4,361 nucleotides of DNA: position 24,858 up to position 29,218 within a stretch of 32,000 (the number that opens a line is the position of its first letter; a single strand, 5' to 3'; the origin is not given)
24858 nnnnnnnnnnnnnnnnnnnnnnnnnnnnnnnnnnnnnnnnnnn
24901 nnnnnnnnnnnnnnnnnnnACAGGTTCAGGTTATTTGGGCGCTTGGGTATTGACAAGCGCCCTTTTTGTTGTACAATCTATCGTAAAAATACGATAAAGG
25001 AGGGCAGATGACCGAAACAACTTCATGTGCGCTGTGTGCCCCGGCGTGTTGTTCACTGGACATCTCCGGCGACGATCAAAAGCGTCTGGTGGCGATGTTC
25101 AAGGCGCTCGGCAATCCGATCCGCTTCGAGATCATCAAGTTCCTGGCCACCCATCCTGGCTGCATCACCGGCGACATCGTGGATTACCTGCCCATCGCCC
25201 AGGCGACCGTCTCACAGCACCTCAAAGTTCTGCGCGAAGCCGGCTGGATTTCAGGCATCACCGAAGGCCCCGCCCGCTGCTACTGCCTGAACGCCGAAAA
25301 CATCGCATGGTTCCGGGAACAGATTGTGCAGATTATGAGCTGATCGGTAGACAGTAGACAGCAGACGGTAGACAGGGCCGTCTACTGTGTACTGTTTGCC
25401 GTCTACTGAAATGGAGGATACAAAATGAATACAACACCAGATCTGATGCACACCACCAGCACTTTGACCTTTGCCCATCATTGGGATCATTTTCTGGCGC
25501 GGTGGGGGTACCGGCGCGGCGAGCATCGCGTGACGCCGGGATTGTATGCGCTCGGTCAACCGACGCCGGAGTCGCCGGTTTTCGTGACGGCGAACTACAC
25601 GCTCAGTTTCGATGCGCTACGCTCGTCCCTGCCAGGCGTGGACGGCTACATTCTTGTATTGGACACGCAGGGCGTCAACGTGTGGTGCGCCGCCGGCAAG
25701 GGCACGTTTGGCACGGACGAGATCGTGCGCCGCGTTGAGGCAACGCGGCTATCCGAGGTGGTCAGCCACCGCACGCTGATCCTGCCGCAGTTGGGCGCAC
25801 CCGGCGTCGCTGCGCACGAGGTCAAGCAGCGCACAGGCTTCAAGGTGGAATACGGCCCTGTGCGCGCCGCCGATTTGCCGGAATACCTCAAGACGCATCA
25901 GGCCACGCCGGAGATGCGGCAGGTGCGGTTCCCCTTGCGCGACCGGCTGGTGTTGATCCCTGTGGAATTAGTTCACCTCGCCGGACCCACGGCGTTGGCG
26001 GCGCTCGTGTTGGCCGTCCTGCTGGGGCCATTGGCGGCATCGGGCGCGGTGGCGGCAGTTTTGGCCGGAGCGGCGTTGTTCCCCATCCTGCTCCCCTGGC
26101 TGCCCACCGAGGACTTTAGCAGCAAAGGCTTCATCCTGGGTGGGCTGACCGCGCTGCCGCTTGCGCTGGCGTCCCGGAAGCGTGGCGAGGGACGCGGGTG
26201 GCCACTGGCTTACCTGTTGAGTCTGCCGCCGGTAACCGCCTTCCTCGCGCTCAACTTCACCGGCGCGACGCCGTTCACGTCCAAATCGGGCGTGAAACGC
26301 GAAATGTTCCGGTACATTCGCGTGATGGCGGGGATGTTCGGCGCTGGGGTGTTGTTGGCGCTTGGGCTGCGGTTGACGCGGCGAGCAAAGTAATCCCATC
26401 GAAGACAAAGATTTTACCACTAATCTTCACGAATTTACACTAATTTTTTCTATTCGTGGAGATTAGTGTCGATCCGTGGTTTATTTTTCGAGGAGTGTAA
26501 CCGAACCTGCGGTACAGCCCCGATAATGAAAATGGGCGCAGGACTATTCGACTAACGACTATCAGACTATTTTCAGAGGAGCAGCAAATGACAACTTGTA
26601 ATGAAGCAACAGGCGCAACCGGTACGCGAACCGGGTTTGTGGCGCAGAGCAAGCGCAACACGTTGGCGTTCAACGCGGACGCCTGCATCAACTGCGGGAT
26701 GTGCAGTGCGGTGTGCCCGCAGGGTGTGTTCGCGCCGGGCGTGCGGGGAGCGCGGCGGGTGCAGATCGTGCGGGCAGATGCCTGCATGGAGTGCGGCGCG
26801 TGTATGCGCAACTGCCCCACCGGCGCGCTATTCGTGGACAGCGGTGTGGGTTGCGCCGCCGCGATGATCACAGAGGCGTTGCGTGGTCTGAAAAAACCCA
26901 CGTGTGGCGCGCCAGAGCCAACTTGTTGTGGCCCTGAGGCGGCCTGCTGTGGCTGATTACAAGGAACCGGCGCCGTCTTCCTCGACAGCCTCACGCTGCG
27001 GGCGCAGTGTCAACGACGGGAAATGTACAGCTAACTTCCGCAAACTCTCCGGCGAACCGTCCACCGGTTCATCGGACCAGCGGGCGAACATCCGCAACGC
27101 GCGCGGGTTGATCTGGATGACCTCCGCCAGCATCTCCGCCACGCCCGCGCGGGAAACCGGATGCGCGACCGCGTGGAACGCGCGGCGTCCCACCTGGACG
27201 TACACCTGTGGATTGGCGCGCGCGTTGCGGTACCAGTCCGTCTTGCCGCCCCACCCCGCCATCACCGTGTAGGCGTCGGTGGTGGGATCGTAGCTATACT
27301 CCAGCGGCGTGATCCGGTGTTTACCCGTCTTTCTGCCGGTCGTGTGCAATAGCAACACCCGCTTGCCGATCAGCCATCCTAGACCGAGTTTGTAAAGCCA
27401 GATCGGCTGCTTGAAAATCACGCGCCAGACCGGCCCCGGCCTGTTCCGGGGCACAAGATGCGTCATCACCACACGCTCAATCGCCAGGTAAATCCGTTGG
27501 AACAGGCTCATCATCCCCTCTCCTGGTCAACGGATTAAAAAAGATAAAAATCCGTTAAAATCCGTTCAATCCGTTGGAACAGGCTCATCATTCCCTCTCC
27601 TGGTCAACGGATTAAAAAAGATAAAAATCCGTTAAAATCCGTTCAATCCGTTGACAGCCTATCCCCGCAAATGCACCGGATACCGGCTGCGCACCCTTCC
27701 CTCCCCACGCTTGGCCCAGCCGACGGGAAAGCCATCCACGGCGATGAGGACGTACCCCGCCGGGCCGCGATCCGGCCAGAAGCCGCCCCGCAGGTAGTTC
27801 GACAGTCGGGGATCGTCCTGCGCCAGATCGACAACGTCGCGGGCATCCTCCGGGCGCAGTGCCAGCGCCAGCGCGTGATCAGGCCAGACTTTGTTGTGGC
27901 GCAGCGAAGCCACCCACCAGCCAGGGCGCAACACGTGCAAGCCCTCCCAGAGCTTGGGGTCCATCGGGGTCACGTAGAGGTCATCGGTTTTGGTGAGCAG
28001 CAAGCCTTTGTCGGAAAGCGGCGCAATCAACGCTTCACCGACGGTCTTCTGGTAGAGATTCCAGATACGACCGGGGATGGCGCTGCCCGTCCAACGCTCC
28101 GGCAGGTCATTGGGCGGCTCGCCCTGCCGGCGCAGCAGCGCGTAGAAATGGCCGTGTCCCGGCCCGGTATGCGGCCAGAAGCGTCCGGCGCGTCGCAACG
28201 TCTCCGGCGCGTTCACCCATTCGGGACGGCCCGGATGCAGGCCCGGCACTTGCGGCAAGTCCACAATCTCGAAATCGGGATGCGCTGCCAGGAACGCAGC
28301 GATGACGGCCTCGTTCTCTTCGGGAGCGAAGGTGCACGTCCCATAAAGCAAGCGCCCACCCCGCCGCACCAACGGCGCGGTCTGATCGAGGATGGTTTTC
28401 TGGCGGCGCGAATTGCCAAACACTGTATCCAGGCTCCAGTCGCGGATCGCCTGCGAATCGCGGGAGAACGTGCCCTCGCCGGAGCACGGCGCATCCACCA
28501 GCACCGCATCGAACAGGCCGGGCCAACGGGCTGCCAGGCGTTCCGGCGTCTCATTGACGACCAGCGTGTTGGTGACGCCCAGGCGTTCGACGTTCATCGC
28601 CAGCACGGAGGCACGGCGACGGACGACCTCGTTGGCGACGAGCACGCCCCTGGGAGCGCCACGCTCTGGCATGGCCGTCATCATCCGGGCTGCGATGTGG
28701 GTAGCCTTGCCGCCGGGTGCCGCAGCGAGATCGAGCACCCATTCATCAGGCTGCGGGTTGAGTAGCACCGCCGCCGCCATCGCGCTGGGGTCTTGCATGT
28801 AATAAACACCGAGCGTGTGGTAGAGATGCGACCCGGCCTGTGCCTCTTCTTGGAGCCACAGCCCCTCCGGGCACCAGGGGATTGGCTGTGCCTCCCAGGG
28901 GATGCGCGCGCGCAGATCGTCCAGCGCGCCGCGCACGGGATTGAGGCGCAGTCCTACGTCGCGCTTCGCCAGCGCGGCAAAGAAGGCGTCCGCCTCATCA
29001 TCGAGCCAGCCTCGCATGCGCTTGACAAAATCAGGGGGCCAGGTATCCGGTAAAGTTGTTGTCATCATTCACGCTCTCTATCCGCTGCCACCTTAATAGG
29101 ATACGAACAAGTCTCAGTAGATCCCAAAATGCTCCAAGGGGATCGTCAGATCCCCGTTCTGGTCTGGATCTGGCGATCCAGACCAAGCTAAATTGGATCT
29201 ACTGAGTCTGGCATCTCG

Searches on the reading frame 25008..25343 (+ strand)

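Call 12: search_protein_families(library=pfam, proteins=[window:25008-25343:+], max_evalue=10)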
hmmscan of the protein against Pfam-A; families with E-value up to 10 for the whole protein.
window:25008-25343:+ (111 aa): 17 families
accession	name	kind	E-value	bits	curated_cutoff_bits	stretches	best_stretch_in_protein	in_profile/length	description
PF01022.26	HTH_5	-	3.3e-11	43.3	22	1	36-80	1-44/47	Bacterial regulatory protein, arsR family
PF12840.13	HTH_20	-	3.8e-08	33.6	27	1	34-79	1-46/51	Helix-turn-helix domain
PF12802.13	MarR_2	-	3.5e-07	30.7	27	1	37-81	5-50/61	MarR family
PF01047.28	MarR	-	0.00038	20.7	24.6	1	39-82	5-48/59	MarR family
PF09339.16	HTH_IclR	-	0.0015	18.7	22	1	40-81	6-48/52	IclR helix-turn-helix domain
PF13412.12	HTH_24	-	0.0055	16.7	21.9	1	36-81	2-47/48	Winged helix-turn-helix DNA-binding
PF13601.12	HTH_34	-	0.0073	16.9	27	1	38-82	1-45/80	Winged helix DNA-binding domain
PF24034.1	DUF7343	-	0.0085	16.4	27.6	1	43-87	9-54/62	Domain of unknown function (DUF7343)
PF24033.1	DUF7342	-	0.016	15.7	31.6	1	63-101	29-67/150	Family of unknown function (DUF7342)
PF13545.12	HTH_Crp_2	-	0.029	14.8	27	1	56-82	27-53/70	Crp-like helix-turn-helix domain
PF05732.17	RepL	-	0.084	12.8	20.3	1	57-98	81-119/164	Firmicute plasmid replication protein (RepL)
PF13463.12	HTH_27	-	0.12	13.1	22.2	1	41-81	7-48/68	Winged helix DNA-binding domain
PF03965.22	Penicillinase_R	-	0.13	13.1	22.6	1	41-108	7-78/115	Penicillinase repressor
PF24266.1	HTH_HVO_0163_N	-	0.14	12.7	31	1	39-82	4-47/70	HVO_0163, N-terminal HTH domain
PF04703.18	FaeA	-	0.16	12.7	20.7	1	41-81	4-45/62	FaeA-like protein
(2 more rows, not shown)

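Call 13: search_protein_families(library=ncbifam, proteins=[window:25008-25343:+], max_evalue=0.01)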
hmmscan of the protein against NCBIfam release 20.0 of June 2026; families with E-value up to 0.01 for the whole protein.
window:25008-25343:+ (111 aa): 10 families
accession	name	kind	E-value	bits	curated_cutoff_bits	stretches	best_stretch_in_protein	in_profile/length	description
NF033788.1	HTH_metalloreg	subfamily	8.8e-18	63.9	55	1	28-101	2-75/77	metalloregulator ArsR/SmtB family transcription factor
NF033789.1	repress_SdpR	subfamily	4.6e-12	45.7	100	1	30-97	1-67/79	autorepressor SdpR family transcription factor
NF041413.1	ArsR_Rv2640c_fam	equivalog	2e-10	41.1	155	1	6-100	12-107/118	Rv2640c family ArsR-like transcriptional regulator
NF053755.1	MsvR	equivalog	7.4e-06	25.8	220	1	31-85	7-60/236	transcriptional factor MsvR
NF052532.1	TransRegPagRBaca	equivalog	1.9e-05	24.7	170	1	28-76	18-66/99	transcriptional repressor PagR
NF007528.0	PRK10141.1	subfamily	2e-05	24.4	97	1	28-106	7-85/117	metalloregulator ArsR/SmtB family transcription factor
NF040642.1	sulf_sens_BigR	equivalog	3.3e-05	23.9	155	1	29-102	12-84/95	sulfite-sensing transcriptional repressor BigR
NF047906.1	CdPbTransRegCmtR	equivalog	3.4e-05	23.7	150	1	27-109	11-92/104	Cd(II)/Pb(II)-sensing metalloregulatory transcriptional regulator CmtR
NF045707.1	Dbac_1936_reg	equivalog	0.00019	21.4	115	1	25-99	5-78/99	ArsR/SmtB-type metalloregulator TsoR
NF053602.1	Phr_regulator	exception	0.00076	19.1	320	1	31-87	6-61/191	heat shock transcription regulator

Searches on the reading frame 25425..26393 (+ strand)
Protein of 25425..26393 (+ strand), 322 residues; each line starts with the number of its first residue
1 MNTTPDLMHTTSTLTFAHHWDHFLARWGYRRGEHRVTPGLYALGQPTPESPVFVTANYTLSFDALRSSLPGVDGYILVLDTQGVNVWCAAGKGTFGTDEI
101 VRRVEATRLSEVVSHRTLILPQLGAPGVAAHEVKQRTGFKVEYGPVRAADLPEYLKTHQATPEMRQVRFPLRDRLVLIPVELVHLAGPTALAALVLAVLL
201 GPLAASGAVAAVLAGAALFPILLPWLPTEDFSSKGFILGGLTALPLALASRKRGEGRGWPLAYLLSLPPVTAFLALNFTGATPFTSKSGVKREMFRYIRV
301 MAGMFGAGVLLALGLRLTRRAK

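Call 6: search_protein_families(library=pfam, proteins=[window:25425-26393:+], max_evalue=0.01)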
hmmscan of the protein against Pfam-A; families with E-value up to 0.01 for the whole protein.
window:25425-26393:+ (322 aa): 1 family
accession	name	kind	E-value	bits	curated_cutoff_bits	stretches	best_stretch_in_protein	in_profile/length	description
PF03599.22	CdhD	-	7.4e-15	55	24.8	1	35-151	267-383/387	CO dehydrogenase/acetyl-CoA synthase delta subunit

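Call 13: search_protein_families(library=ncbifam, proteins=[window:25425-26393:+], max_evalue=0.01)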
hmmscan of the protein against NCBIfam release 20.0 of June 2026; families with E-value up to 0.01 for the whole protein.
window:25425-26393:+ (322 aa): 3 families
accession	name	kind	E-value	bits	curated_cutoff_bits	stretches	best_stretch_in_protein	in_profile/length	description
NF040863.1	HgcA_corrinoid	equivalog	5.7e-133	443.1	275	1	8-315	2-322/325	mercury methylation corrinoid protein HgcA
NF043039.1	HgcAB_like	equivalog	3.2e-61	207.9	285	1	30-247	10-226/350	HgcAB-like fusion protein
NF003195.0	PRK04165.1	equivalog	1.1e-22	80.6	306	1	35-159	323-447/450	acetyl-CoA decarbonylase/synthase complex subunit gamma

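Call 64: find_homologous_proteins(query=window:25425-26393:+, max_evalue=1e-30)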
Query window:25425-26393:+ (322 aa): 7999 proteins with E <= 1e-30 among 8000 candidates; the best 120 are listed.
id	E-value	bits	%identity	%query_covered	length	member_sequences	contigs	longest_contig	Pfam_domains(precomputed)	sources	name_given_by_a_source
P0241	3.8e-196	668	94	100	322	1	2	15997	PF03599.23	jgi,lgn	-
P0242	8.3e-194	661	93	100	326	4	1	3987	PF03599.23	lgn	-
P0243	2.7e-193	659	92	100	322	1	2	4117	PF03599.23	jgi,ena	-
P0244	4.6e-192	655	91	100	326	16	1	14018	PF03599.23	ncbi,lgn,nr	ncbi:MAG: carbon monoxide dehydrogenase [Anaerolineae bacterium]|nr:carbon monoxide dehydrogenase [A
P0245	2.0e-190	650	91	99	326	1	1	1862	PF03599.23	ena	-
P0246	8.5e-190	648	91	100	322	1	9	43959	PF03599.23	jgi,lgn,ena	-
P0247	9.4e-190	648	92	100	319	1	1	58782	PF03599.23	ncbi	ncbi:MAG: mercury methylation corrinoid protein HgcA [Anaerolineae bacterium]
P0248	1.1e-189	647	91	100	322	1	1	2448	PF03599.23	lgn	-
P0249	1.5e-186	637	89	100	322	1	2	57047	PF03599.23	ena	-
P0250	9.1e-184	628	89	99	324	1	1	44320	PF03599.23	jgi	jgi:hypothetical protein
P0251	2.7e-183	626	88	100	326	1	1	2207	PF03599.23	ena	-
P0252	3.0e-183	626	91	98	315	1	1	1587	PF03599.23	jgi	-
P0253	9.4e-183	624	88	96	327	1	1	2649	PF03599.23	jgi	jgi:hypothetical protein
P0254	3.4e-180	616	86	100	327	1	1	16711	PF03599.23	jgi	jgi:hypothetical protein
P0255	6.2e-180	615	86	100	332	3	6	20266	PF03599.23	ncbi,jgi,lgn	-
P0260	1.6e-158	545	75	98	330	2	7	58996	PF03599.23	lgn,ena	-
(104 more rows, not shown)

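Call 65: find_encoding_contigs(protein=P0247, flank=10000, max_places=1)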
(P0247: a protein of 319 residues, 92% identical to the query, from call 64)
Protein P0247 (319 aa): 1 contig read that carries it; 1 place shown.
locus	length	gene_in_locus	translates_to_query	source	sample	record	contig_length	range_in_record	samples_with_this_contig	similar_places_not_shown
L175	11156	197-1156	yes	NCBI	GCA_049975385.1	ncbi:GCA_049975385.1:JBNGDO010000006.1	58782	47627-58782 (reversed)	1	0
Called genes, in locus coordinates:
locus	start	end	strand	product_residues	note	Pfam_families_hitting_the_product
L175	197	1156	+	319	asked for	PF03599:CdhD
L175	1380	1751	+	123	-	PF13183:Fer4_8 (faint), PF13534:Fer4_17 (faint), PF13187:Fer4_9, PF00037:Fer4 (weak), PF13237:Fer4_10, PF14697:Fer4_21 (weak), PF12838:Fer4_7, PF00037:Fer4 (weak), +3 more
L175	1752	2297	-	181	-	PF04075:F420H2_quin_red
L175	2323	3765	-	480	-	PF17125:Methyltr_RsmF_N, PF01189:Methyltr_RsmB-F, PF17126:RsmF_methylt_CI, PF13636:Methyltranf_PUA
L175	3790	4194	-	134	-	PF01850:PIN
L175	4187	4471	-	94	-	-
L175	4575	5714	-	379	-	PF01636:APH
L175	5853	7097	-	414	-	PF02653:BPD_transp_2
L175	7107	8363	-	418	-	PF02653:BPD_transp_2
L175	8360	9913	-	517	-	PF00005:ABC_tran, PF13304:AAA_21 (faint), PF00005:ABC_tran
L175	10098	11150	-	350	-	PF02608:Bmp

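Call 66: find_encoding_contigs(protein=P0249, flank=10000, max_places=1)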
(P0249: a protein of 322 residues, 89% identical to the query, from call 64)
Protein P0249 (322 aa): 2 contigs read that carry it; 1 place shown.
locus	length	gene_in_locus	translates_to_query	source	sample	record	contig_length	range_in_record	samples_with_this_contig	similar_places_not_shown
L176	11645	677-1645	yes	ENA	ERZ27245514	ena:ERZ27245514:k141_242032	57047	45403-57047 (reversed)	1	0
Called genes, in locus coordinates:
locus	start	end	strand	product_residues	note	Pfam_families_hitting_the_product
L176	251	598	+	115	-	PF01022:HTH_5, PF12802:MarR_2 (weak), PF12840:HTH_20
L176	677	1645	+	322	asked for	PF03599:CdhD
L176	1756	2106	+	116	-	PF13183:Fer4_8 (faint), PF13484:Fer4_16 (faint), PF00037:Fer4 (weak), PF12837:Fer4_6 (weak), PF13237:Fer4_10, PF14697:Fer4_21 (weak), PF12838:Fer4_7, PF13187:Fer4_9, +3 more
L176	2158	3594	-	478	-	PF17125:Methyltr_RsmF_N, PF01189:Methyltr_RsmB-F, PF17126:RsmF_methylt_CI, PF13636:Methyltranf_PUA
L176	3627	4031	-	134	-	PF01850:PIN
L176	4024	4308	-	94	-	-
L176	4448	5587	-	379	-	PF01636:APH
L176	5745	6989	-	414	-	PF02653:BPD_transp_2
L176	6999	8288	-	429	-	PF02653:BPD_transp_2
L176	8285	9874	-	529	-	PF00005:ABC_tran, PF13304:AAA_21 (faint), PF00005:ABC_tran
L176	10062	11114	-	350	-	PF02608:Bmp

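Call 67: find_encoding_contigs(protein=P0260, flank=10000, max_places=1)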
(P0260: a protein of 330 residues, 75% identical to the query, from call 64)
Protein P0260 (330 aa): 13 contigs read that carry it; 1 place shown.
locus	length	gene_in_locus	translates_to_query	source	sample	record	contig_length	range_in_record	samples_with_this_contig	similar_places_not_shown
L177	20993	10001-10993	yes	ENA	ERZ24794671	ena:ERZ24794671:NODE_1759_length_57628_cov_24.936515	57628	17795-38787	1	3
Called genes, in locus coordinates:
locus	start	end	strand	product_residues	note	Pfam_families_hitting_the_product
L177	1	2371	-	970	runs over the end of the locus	PF02463:SMC_N (faint), PF13191:AAA_16 (faint), PF13555:AAA_29 (faint), PF20703:nSTAND1 (faint), PF17760:UvrA_inter, PF17755:UvrA_DNA-bind, PF00005:ABC_tran (weak)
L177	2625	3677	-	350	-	PF02746:MR_MLE_N, PF13378:MR_MLE_C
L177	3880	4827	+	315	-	PF00583:Acetyltransf_1, PF13673:Acetyltransf_10, PF13508:Acetyltransf_7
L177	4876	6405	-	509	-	PF12072:RNase_Y_N, PF08668:HDOD (faint), PF00013:KH_1, PF01966:HD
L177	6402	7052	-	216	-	PF27462:RecX_N, PF21982:RecX_HTH1, PF02631:RecX_HTH2, PF21981:RecX_HTH3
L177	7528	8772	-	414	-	PF16640:Big_3_5 (faint), PF19077:Big_13 (faint), PF09136:Glucodextran_B (faint), PF17936:Big_6 (weak), PF01476:LysM (weak)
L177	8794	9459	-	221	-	PF14520:HHH_5 (weak)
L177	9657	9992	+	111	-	PF12840:HTH_20, PF01022:HTH_5, PF01047:MarR (weak), PF12802:MarR_2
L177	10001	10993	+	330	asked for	PF03599:CdhD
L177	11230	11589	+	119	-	PF13183:Fer4_8 (faint), PF13534:Fer4_17 (faint), PF12837:Fer4_6 (weak), PF13237:Fer4_10, PF00037:Fer4 (weak), PF12838:Fer4_7, PF13187:Fer4_9, PF00037:Fer4 (weak), +2 more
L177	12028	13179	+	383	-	PF02163:Peptidase_M50, PF00595:PDZ (weak), PF13180:PDZ_2, PF17820:PDZ_6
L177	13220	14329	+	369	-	PF02985:HEAT (faint), PF00514:Arm (faint), PF03130:HEAT_PBS (faint), PF13646:HEAT_2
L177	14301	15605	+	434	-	PF13485:Peptidase_MA_2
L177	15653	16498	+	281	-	-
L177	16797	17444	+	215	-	PF01613:Flavin_Reduct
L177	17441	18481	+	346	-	PF04015:DUF362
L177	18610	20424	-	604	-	PF06723:MreB_Mbl (faint), PF00012:HSP70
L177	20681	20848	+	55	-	-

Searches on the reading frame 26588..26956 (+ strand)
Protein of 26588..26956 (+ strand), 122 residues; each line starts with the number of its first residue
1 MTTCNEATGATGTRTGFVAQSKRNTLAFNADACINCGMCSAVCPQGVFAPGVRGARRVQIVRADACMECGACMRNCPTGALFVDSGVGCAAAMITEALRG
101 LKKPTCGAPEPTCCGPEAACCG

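Call 12: search_protein_families(library=pfam, proteins=[window:26588-26956:+], max_evalue=10)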
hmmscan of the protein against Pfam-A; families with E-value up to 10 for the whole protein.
window:26588-26956:+ (122 aa): 18 families
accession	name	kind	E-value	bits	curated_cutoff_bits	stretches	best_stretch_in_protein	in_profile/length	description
PF12838.12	Fer4_7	-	1.3e-13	51.7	27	2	33-80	2-52/52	4Fe-4S dicluster domain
PF00037.32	Fer4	-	2.6e-13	49.6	21.1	2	28-47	3-22/24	4Fe-4S binding domain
PF13187.11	Fer4_9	-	1.6e-11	44.4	27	2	32-80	1-51/52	4Fe-4S dicluster domain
PF12837.12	Fer4_6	-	1.1e-10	41.4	25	2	27-47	3-23/24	4Fe-4S binding domain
PF12797.12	Fer4_2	-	4.7e-10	39.2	24.5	2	28-44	5-21/22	4Fe-4S binding domain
PF14697.11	Fer4_21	-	7.1e-10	39.3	35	3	29-79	4-55/59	4Fe-4S dicluster domain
PF13534.11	Fer4_17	-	6.9e-09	36.6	22.2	2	27-47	40-60/61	4Fe-4S dicluster domain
PF13237.11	Fer4_10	-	2.2e-08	34.3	25.5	2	28-77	4-53/53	4Fe-4S dicluster domain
PF13183.11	Fer4_8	-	2.9e-07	31.4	27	2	25-47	46-68/68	4Fe-4S dicluster domain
PF13484.11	Fer4_16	-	3.1e-06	28.3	30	2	32-45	52-65/66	4Fe-4S double cluster binding domain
PF12800.12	Fer4_4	-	0.00023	21.7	24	2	64-79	2-17/17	4Fe-4S binding domain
PF12798.12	Fer4_3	-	0.00057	21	27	2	66-80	1-15/15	4Fe-4S binding domain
PF13746.11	Fer4_18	-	0.0007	20.2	27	2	23-47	51-75/114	4Fe-4S dicluster domain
PF13370.11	Fer4_13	-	0.0018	19.4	24.5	2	31-45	4-18/58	4Fe-4S single cluster domain of Ferredoxin I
PF17179.9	Fer4_22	-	0.12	13.7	27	2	17-46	65-94/95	4Fe-4S dicluster domain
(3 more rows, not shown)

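Call 13: search_protein_families(library=ncbifam, proteins=[window:26588-26956:+], max_evalue=0.01)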
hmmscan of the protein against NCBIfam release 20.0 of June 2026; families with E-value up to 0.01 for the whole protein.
window:26588-26956:+ (122 aa): 85 families (the best 25 are shown)
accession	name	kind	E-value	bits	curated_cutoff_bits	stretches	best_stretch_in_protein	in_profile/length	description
NF040864.1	HgcB_ferredoxin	equivalog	6.5e-28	96.4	99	1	24-114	7-93/93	mercury methylation ferredoxin HgcB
NF043039.1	HgcAB_like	equivalog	9.1e-15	55.1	285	1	17-81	286-349/350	HgcAB-like fusion protein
NF058577.1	FdxA_fam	equivalog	4.4e-12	46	65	2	30-80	6-52/52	4Fe-4S ferredoxin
NF006221.0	PRK08348.1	subfamily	1.6e-11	44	124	1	19-83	32-94/136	NADH-plastoquinone oxidoreductase subunit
TIGR04395.1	cutC_activ_rSAM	equivalog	5.3e-10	39.1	360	1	20-84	43-106/309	choline TMA-lyase-activating enzyme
TIGR02494.1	PFLE_PFLC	subfamily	7.6e-09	35.2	174.35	1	20-85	37-101/293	glycyl-radical enzyme activating protein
NF045480.1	FdxA_Actino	equivalog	9.2e-09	35.5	125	2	54-88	29-62/107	ferredoxin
NF038196.1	ferrodoxin_EFR1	subfamily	1.2e-08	35.3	75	1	21-82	175-230/242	EFR1 family ferrodoxin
NF045490.1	FdxA_Protbact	equivalog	2.7e-08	34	135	2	59-87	33-61/104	ferredoxin FdxA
TIGR02179.1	PorD_KorD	subfamily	5.1e-08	32.9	60.05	1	28-81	22-72/78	2-oxoacid:acceptor oxidoreductase, delta subunit, pyruvate/2-ketoisovalerate family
NF040684.1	PorD_Arch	equivalog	1.2e-07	31.7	120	1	27-81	28-79/85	pyruvate synthase subunit PorD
NF007204.0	PRK09625.1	equivalog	1.5e-07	31.5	125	1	16-79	44-104/133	pyruvate flavodoxin oxidoreductase subunit delta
TIGR04105.1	FeFe_hydrog_B1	subfamily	2e-07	30.1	450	2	27-87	138-211/462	monomeric [FeFe] hydrogenase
NF007205.0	PRK09626.1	equivalog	6.1e-07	29.4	93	1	26-85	12-75/105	2-oxoglutarate-acceptor oxidoreductase subunit OorD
NF007013.0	PRK09477.1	equivalog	8.8e-07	28.3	234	1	26-82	219-275/286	quinol dehydrogenase ferredoxin subunit NapH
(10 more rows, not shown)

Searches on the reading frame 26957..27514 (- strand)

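Call 75: search_protein_families(library=pfam, proteins=[window:26957-27514:-], max_evalue=0.001)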
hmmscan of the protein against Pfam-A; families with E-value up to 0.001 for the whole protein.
window:26957-27514:- (185 aa): 1 family
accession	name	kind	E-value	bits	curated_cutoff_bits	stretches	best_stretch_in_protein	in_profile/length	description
PF04075.20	F420H2_quin_red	-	1.2e-17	64.7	22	1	49-138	21-111/130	F420H(2)-dependent quinone reductase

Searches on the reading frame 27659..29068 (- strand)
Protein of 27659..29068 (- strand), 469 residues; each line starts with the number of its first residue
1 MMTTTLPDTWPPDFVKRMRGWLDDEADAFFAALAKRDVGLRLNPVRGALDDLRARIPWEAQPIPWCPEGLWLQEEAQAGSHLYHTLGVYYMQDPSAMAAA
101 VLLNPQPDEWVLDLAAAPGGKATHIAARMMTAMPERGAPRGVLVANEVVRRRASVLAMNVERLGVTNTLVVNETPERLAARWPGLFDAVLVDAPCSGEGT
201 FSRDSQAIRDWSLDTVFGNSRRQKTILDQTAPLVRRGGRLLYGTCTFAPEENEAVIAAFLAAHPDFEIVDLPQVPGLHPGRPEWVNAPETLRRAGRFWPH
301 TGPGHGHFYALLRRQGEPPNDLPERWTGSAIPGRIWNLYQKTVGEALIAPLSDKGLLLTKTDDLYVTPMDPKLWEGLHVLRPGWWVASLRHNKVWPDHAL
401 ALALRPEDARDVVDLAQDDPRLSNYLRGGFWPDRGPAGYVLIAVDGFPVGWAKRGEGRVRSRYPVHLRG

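Call 75: search_protein_families(library=pfam, proteins=[window:27659-29068:-], max_evalue=0.001)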
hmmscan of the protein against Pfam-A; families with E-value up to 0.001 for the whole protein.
window:27659-29068:- (469 aa): 4 families
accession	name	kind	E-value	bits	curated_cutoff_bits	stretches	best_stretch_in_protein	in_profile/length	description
PF01189.24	Methyltr_RsmB-F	-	2e-43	148.8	27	1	101-313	2-199/199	16S rRNA methyltransferase RsmB/F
PF17125.10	Methyltr_RsmF_N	-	1.5e-23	83.4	34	1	11-94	2-86/86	N-terminal domain of 16S rRNA methyltransferase RsmF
PF17126.11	RsmF_methylt_CI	-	1.3e-10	41.6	27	1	355-404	12-61/61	RsmF rRNA methyltransferase first C-terminal domain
PF13636.12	Methyltranf_PUA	-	2.8e-09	37.3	27.6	1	424-468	3-48/49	RNA-binding PUA-like domain of methyltransferase RsmF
